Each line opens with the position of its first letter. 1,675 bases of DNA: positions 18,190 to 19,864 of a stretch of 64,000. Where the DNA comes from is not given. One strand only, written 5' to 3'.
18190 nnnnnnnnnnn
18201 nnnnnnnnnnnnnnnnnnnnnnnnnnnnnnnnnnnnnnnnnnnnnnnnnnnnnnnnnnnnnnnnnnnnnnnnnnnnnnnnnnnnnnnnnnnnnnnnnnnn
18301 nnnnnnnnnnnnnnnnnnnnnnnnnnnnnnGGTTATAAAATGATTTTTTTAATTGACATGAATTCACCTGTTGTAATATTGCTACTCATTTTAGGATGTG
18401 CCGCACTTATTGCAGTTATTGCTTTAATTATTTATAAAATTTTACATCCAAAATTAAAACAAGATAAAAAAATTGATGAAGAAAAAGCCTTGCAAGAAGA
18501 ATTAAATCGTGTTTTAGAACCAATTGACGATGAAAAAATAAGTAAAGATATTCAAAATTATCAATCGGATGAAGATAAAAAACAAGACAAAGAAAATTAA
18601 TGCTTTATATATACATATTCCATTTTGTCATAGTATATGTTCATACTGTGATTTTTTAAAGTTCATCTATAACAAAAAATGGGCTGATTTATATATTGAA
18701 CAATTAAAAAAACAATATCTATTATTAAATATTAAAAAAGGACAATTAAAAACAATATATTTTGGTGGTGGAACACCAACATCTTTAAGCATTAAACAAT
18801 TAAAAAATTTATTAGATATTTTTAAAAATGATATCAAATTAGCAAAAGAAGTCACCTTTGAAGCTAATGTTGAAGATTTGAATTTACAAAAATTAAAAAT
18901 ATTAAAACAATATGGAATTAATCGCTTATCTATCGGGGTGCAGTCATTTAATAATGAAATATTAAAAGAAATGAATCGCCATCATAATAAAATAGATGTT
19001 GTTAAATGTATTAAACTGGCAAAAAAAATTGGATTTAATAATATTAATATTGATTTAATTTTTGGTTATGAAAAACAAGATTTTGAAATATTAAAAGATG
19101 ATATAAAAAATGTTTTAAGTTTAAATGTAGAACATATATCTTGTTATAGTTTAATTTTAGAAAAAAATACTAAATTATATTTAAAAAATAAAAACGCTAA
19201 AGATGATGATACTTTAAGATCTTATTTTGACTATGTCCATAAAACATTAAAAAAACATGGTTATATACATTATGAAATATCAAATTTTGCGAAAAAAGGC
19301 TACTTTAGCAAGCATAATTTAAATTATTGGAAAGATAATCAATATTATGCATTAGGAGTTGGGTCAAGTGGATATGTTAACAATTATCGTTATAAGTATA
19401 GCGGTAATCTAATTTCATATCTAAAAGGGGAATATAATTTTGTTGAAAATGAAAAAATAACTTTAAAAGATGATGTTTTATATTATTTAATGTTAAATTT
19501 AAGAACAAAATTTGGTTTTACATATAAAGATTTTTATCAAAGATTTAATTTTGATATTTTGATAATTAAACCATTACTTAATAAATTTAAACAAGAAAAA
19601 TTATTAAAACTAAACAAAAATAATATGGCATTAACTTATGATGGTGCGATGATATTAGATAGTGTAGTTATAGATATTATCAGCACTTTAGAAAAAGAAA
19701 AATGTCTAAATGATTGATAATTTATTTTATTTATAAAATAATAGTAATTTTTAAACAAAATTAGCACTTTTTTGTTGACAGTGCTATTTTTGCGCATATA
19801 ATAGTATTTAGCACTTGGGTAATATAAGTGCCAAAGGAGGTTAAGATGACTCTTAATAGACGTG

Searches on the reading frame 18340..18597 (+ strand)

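Call 4: search_protein_families(library=pfam, proteins=[window:18340-18597:+], max_evalue=1)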
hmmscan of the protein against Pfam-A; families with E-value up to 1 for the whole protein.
window:18340-18597:+ (86 aa): 12 families
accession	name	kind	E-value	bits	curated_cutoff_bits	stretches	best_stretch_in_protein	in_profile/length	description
PF14680.12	FANCI_HD2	-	0.013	15.2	25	1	21-79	111-167/230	FANCI helical domain 2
PF01956.21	EMC3_TMCO1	-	0.019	15.2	27.1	1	13-77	15-78/169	Integral membrane protein EMC3/TMCO1-like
PF17231.7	DUF5305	-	0.059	13.2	29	1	12-52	117-157/217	Family of unknown function (DUF5305)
PF02706.20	Wzz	-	0.062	14.1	25.5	1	15-78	17-82/91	Chain length determinant protein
PF01496.24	V_ATPase_I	-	0.066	11.6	30.7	1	17-80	618-681/815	V-type ATPase 116kDa subunit family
PF14163.11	SieB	-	0.074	13.1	26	1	5-56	28-79/147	Super-infection exclusion protein B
PF00558.24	Vpu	-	0.1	12.8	24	1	15-64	6-52/81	Vpu protein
PF06305.16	LapA_dom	-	0.15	12.4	28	1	10-55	18-63/64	Lipopolysaccharide assembly protein A domain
PF05961.16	Chordopox_A13L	-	0.39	11.4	24.1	1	13-45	4-36/69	Chordopoxvirus A13L protein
PF08114.16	PMP1_2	-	0.74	10.1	22.3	0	12-33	10-31/43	ATPase proteolipid family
PF14023.12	Bestrophin-like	-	0.75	9.7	32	0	1-37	184-220/232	Bestrophin-like domain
PF07172.16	GRP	-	0.77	10.9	30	0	7-54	1-43/90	Glycine rich protein family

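Call 5: search_protein_families(library=ncbifam, proteins=[window:18340-18597:+], max_evalue=1)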
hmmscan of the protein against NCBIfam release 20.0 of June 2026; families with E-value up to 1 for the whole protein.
window:18340-18597:+ (86 aa): 10 families
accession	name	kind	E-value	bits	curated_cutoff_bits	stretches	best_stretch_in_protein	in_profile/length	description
TIGR04402.2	mob_CxxC_CxxC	subfamily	0.0027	18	70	1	10-84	59-133/180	mobilome CxxCx(11)CxxC protein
NF045939.1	MHJ_0274_fam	hypoth_equivalog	0.0042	16.8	80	1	13-58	2-46/165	MHJ_0274 family protein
NF002687.0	PRK02463.1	equivalog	0.0064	15.3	425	1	1-83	217-292/307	membrane protein insertase YidC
NF038058.1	adhes_P110_Nter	subfamily_domain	0.0082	16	80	1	8-79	3-75/201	P110/LppT family adhesin N-terminal domain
TIGR04561.1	membra_charge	hypoth_equivalog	0.026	14.7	30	1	14-67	14-67/82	TIGR04561 family membrane protein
TIGR03060.1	PS_II_psb29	equivalog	0.03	14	139.3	1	27-80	142-195/214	photosystem II biogenesis protein Psp29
TIGR01947.1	rnfG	subfamily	0.051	13.7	102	1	16-80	2-64/187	RnfABCDGE type electron transport complex subunit G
TIGR01938.1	nqrC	equivalog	0.067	12.8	144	1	8-61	2-54/251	NADH:ubiquinone reductase (Na(+)-transporting) subunit C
NF045996.1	MAG0920_fam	subfamily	0.077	12.4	43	1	11-74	102-166/232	MAG0920 family protein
NF007973.0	PRK10697.1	equivalog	0.16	11.9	136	1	11-60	40-89/119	envelope stress response membrane protein PspC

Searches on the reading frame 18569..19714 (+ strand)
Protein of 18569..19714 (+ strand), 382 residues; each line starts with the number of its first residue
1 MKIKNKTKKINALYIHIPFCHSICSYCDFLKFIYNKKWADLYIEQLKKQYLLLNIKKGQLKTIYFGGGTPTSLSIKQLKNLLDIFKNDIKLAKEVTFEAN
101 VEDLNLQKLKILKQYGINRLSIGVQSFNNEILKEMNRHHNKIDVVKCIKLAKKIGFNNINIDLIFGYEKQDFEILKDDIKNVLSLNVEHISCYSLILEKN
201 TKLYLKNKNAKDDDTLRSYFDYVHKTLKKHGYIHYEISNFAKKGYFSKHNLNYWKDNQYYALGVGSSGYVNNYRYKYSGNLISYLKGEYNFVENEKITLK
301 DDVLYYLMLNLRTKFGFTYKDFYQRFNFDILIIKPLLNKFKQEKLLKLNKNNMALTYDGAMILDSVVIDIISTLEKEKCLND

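Call 4: search_protein_families(library=pfam, proteins=[window:18569-19714:+], max_evalue=1)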
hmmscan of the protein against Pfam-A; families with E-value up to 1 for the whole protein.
window:18569-19714:+ (382 aa): 3 families
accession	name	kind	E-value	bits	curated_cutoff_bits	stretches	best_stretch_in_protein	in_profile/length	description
PF04055.27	Radical_SAM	-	3.4e-28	99.3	29.5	1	14-177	1-164/166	Radical SAM superfamily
PF06969.22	HemN_C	-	7.4e-05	23.2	24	1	299-360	3-65/67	HemN C-terminal domain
PF03975.18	CheD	-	0.088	13.4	25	1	36-99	17-78/108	CheD chemotactic sensory transduction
